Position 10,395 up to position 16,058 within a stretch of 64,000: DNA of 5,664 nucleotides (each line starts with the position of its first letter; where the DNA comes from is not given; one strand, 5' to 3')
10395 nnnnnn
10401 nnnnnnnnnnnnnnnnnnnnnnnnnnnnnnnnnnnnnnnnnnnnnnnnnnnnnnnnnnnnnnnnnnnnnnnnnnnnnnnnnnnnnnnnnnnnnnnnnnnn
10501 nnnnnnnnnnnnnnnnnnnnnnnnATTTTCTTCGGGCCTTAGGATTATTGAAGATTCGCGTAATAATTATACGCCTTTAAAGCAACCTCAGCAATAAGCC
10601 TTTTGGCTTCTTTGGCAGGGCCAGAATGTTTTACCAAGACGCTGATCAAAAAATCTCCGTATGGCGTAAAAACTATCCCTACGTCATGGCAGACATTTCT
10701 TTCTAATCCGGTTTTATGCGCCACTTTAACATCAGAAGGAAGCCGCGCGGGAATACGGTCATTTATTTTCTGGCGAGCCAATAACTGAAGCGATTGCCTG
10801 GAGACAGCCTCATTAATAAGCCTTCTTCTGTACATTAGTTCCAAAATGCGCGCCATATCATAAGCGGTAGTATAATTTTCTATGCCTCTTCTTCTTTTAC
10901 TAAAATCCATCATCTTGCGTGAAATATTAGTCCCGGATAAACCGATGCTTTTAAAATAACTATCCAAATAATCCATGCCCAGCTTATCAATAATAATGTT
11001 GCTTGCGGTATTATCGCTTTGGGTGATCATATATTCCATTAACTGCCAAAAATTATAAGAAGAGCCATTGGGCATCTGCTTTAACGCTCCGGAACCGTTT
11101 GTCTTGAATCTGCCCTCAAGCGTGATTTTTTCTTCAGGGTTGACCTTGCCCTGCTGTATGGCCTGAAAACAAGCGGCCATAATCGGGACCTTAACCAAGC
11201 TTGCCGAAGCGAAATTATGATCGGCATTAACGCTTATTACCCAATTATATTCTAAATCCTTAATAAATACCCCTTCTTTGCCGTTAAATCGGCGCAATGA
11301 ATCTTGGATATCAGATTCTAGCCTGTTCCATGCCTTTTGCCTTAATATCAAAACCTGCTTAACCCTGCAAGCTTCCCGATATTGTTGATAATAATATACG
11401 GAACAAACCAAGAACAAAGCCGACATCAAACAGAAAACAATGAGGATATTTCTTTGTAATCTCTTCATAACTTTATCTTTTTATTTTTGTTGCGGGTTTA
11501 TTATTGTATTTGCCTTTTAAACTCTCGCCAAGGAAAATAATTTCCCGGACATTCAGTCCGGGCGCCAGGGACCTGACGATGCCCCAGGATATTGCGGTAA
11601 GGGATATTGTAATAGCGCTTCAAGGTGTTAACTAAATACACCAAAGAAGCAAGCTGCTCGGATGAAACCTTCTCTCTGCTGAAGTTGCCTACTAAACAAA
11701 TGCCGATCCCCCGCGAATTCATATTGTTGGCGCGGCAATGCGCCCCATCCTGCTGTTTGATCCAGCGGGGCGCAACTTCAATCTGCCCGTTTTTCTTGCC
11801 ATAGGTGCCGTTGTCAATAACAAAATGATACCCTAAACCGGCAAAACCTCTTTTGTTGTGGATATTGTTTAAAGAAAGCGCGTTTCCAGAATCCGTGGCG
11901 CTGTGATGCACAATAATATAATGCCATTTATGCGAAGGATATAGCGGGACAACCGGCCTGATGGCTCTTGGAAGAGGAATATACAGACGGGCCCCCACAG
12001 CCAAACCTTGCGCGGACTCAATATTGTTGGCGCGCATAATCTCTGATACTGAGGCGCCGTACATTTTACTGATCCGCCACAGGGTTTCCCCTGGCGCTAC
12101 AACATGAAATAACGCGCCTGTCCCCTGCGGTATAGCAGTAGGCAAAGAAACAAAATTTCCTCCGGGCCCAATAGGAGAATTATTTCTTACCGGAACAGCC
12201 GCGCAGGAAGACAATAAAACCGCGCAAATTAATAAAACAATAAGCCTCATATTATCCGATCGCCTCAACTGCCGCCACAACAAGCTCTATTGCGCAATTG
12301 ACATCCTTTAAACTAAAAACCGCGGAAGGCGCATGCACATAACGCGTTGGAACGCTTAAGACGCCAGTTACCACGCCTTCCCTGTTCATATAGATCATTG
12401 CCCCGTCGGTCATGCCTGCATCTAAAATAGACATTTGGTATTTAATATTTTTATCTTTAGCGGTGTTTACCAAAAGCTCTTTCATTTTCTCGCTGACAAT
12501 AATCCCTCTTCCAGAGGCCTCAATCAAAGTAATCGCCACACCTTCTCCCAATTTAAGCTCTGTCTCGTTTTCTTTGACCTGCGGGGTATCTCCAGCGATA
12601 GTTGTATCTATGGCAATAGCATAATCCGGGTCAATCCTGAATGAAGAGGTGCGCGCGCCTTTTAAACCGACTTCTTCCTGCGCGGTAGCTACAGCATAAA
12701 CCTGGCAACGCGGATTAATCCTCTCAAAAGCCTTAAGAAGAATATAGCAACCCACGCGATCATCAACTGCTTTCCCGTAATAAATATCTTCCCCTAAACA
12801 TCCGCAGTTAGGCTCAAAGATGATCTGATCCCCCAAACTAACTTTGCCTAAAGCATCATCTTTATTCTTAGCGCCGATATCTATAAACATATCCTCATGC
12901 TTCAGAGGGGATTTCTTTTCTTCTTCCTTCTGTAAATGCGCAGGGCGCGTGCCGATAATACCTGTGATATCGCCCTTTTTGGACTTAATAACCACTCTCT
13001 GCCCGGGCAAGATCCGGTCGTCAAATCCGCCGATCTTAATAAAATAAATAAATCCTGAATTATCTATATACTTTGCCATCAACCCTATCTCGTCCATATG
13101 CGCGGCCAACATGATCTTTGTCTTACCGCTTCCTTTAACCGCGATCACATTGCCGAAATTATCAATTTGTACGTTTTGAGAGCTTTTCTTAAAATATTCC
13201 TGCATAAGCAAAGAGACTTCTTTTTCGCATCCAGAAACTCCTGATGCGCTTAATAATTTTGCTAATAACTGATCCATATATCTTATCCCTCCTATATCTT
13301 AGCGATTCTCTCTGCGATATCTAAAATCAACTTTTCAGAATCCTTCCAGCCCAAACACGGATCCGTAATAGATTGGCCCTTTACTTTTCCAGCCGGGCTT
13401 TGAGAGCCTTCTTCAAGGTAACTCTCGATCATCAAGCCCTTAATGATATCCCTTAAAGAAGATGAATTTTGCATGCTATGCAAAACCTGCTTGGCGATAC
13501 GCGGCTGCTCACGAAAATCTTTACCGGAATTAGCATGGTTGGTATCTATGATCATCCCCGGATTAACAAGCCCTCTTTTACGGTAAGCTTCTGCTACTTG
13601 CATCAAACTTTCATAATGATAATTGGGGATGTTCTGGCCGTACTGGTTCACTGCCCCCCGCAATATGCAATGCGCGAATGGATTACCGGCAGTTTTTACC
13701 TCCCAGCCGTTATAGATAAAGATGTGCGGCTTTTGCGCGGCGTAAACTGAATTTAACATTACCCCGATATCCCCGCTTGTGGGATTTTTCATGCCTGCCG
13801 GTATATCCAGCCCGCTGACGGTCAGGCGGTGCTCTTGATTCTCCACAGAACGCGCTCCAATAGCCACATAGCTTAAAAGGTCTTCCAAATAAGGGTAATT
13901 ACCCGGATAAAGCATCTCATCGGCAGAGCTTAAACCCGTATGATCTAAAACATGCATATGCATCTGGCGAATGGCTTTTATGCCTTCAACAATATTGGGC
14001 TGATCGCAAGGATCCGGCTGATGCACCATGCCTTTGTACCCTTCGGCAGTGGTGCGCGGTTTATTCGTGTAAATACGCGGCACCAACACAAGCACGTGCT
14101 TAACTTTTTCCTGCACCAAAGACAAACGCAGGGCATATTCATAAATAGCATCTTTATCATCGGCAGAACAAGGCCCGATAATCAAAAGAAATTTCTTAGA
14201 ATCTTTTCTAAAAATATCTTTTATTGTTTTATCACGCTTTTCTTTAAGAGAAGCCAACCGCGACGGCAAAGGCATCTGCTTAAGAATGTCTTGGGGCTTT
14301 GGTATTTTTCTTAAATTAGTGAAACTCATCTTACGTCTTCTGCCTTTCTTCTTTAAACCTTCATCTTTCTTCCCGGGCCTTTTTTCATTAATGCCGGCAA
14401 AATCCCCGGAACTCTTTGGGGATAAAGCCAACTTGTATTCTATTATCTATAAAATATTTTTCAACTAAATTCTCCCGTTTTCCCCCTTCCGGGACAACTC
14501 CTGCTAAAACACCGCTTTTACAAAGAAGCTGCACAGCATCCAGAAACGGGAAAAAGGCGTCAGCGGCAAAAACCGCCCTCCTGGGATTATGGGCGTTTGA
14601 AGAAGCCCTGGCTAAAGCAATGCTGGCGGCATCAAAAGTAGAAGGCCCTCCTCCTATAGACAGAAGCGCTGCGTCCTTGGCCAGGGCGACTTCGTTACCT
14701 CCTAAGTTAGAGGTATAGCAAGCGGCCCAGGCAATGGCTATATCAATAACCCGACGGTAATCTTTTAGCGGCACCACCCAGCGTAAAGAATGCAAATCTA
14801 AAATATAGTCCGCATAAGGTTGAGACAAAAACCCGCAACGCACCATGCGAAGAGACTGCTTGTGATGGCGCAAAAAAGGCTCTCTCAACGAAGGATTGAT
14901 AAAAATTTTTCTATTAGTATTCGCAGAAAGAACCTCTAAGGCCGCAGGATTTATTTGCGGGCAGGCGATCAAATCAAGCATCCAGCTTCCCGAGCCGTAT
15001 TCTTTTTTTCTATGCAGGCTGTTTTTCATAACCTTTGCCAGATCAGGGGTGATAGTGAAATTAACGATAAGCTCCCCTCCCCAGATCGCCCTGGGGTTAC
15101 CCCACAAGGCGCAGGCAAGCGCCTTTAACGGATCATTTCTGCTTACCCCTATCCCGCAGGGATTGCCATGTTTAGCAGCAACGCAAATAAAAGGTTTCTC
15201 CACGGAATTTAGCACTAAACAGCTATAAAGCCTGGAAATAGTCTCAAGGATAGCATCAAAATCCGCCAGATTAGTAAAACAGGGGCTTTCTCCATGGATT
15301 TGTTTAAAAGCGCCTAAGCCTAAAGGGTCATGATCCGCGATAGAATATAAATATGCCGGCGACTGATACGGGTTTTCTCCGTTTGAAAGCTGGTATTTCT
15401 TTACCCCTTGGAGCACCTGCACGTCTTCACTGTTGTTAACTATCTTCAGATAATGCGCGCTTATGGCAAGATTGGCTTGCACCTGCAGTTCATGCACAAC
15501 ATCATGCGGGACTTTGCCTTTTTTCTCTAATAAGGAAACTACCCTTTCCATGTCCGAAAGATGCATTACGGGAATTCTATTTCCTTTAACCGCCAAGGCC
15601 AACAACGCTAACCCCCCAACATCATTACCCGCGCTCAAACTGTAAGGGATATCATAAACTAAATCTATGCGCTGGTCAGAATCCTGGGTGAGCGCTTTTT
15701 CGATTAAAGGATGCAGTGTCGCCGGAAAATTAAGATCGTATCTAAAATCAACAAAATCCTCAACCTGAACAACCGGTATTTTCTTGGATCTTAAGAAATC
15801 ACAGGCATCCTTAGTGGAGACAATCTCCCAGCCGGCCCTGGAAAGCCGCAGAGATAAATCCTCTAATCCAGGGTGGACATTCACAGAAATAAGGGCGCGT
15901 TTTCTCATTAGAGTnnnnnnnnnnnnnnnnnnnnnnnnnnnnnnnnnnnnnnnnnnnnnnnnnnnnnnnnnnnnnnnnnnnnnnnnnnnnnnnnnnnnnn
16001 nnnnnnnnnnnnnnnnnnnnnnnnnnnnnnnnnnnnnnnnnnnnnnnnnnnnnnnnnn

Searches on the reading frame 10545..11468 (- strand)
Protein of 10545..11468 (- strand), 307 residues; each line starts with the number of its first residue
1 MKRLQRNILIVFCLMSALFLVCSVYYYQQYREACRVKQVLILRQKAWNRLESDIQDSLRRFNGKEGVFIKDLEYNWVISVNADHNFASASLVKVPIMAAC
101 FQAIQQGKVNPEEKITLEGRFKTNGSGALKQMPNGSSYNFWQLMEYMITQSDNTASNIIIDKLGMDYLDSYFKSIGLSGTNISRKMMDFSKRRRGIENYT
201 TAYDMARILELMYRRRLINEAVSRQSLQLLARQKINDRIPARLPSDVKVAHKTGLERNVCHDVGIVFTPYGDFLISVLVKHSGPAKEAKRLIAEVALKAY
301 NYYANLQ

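Call 33: search_protein_families(library=pfam, proteins=[window:10545-11468:-], max_evalue=0.00001)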
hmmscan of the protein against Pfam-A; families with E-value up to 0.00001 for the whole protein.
window:10545-11468:- (307 aa): 2 families
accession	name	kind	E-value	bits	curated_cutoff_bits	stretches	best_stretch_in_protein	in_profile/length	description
PF13354.11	Beta-lactamase2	-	2.6e-64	216.9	22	1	66-279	1-214/214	Beta-lactamase enzyme family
PF00905.27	Transpeptidase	-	5e-07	29.7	22.1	1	83-183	37-135/299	Penicillin binding protein transpeptidase domain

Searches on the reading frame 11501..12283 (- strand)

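Call 33: search_protein_families(library=pfam, proteins=[window:11501-12283:-], max_evalue=0.00001)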
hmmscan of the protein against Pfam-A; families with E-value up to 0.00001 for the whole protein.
window:11501-12283:- (260 aa): 2 families
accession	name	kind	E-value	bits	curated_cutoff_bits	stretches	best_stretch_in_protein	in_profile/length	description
PF01510.30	Amidase_2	-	1.7e-22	80.6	26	1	118-248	3-131/131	N-acetylmuramoyl-L-alanine amidase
PF01476.26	LysM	-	1.1e-12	48.2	20.9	1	60-103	1-43/43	LysM domain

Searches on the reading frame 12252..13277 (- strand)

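Call 33: search_protein_families(library=pfam, proteins=[window:12252-13277:-], max_evalue=0.00001)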
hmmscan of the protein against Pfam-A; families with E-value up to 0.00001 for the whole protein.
window:12252-13277:- (341 aa): 1 family
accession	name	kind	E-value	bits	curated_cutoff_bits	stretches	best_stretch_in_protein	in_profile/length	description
PF05343.19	Peptidase_M42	-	7.7e-94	314.5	23.2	1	42-332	1-292/292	M42 glutamyl aminopeptidase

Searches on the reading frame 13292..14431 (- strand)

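Call 33: search_protein_families(library=pfam, proteins=[window:13292-14431:-], max_evalue=0.00001)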
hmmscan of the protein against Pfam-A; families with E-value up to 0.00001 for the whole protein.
window:13292-14431:- (379 aa): 1 family
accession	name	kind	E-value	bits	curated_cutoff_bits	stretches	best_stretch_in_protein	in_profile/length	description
PF00793.26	DAHP_synth_1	-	7.2e-46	156.7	25.5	1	72-367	9-267/270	DAHP synthetase I family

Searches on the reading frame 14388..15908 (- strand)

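Call 33: search_protein_families(library=pfam, proteins=[window:14388-15908:-], max_evalue=0.00001)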
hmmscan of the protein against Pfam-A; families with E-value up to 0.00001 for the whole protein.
window:14388-15908:- (506 aa): 1 family
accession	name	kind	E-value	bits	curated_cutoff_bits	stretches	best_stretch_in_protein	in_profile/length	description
PF01808.24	AICARFT_IMPCHas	-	2e-30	106.7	25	1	114-433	11-310/311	AICARFT/IMPCHase bienzyme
